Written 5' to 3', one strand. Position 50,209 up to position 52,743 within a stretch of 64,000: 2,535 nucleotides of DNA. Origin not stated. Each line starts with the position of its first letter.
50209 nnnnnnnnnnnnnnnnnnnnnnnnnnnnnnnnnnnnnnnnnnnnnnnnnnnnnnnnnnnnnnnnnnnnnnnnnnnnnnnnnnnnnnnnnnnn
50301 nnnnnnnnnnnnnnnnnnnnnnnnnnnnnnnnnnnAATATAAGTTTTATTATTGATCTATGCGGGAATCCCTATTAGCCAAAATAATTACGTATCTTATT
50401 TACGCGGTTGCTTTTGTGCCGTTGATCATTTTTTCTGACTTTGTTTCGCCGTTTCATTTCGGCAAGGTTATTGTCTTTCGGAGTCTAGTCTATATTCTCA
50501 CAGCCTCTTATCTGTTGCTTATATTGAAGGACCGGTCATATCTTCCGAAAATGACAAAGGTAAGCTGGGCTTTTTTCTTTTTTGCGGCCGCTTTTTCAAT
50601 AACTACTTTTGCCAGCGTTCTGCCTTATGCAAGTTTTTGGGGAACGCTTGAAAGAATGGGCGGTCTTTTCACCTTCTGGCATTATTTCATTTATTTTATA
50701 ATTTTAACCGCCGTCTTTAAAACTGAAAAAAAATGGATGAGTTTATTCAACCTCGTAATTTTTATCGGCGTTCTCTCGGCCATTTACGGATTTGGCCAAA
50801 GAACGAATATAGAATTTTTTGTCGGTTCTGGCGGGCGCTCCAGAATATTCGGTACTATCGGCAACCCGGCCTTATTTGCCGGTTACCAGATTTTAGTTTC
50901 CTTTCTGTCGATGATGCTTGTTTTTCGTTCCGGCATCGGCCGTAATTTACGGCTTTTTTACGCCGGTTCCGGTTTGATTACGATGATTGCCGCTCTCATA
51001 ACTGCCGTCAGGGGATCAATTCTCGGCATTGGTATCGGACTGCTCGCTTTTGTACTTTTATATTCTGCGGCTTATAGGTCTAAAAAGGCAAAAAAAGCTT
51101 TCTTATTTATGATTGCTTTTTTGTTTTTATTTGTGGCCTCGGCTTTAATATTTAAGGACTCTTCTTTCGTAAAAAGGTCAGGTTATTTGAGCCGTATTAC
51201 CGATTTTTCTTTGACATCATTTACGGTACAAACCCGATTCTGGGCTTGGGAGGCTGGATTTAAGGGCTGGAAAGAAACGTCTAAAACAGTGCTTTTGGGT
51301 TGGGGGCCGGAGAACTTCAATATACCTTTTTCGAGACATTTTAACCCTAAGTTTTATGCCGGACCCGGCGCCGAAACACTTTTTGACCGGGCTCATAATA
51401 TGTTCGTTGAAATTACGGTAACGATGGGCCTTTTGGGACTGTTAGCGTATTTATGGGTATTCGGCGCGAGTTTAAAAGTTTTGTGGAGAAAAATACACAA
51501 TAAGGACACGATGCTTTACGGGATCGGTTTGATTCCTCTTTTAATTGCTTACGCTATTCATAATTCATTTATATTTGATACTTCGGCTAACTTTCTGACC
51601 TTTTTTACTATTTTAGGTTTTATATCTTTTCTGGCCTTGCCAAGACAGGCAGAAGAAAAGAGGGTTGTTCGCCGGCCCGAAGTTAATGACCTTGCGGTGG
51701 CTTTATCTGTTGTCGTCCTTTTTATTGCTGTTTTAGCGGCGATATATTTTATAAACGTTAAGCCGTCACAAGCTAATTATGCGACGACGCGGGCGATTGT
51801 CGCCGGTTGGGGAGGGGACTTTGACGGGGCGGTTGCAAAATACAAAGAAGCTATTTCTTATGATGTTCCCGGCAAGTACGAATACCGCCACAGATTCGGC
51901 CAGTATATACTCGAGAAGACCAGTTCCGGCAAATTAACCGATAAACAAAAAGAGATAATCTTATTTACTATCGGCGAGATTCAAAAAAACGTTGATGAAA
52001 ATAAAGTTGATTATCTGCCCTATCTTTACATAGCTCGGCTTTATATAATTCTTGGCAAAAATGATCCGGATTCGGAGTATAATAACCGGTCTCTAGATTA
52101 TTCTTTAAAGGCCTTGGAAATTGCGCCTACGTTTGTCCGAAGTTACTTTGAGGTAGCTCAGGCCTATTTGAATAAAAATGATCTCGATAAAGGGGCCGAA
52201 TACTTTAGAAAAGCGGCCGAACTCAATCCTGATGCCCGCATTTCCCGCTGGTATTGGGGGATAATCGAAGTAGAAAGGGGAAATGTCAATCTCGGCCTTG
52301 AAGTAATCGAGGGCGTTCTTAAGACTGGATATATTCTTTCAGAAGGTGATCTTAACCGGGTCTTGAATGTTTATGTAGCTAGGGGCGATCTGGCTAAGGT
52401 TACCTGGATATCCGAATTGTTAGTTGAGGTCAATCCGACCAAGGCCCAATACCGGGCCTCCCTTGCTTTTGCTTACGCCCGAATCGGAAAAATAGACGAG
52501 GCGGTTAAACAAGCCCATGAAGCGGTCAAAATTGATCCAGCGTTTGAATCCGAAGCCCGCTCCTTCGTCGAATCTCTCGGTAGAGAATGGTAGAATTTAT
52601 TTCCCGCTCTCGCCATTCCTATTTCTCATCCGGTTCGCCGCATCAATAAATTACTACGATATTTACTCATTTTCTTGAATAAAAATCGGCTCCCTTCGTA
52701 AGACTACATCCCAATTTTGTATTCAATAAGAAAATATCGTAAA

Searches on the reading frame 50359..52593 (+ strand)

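Call 7: search_protein_families(library=pfam, max_evalue=0.1, proteins=[window:50359-52593:+])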
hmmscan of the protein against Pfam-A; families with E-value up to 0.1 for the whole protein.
window:50359-52593:+ (744 aa): 14 families
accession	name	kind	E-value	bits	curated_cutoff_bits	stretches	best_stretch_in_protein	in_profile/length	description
PF04932.20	Wzy_C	-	1e-13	51.8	31.7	1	206-365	4-149/149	O-Antigen ligase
PF07719.23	TPR_2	-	5.3e-12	45.3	27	2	594-625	2-33/34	Tetratricopeptide repeat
PF00515.34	TPR_1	-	1.1e-09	38.1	27.8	2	594-625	2-33/34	Tetratricopeptide repeat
PF13181.12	TPR_8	-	3.2e-09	36.7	25.7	1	594-625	2-33/34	Tetratricopeptide repeat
PF13431.12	TPR_17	-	8.9e-09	35.4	24.4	1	583-611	3-31/34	Tetratricopeptide repeat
PF13428.12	TPR_14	-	3.6e-07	30.6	23.5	1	596-627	4-35/44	Tetratricopeptide repeat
PF13371.12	TPR_9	-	7.6e-07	29.5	35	1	670-727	3-60/73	Tetratricopeptide repeat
PF13414.12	TPR_11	-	9.4e-07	28.9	26.8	0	486-502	8-24/42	TPR repeat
PF13432.12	TPR_16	-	2.9e-06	28.1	32.7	1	600-643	4-47/65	Tetratricopeptide repeat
PF14559.12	TPR_19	-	3.4e-05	24.5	25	0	584-628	16-61/68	Tetratricopeptide repeat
PF13424.12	TPR_12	-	0.015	15.9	30.1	0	692-726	41-75/77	Tetratricopeptide repeat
PF13174.12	TPR_6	-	0.016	16.3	26.3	0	595-625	2-32/33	Tetratricopeptide repeat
PF13374.12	TPR_10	-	0.052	14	27.5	0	696-725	2-31/42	Tetratricopeptide repeat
PF25063.1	ARM_TT21_C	-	0.074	13.3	35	0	525-636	28-138/209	Tetratricopeptide repeat protein 21 C-terminal ARM domain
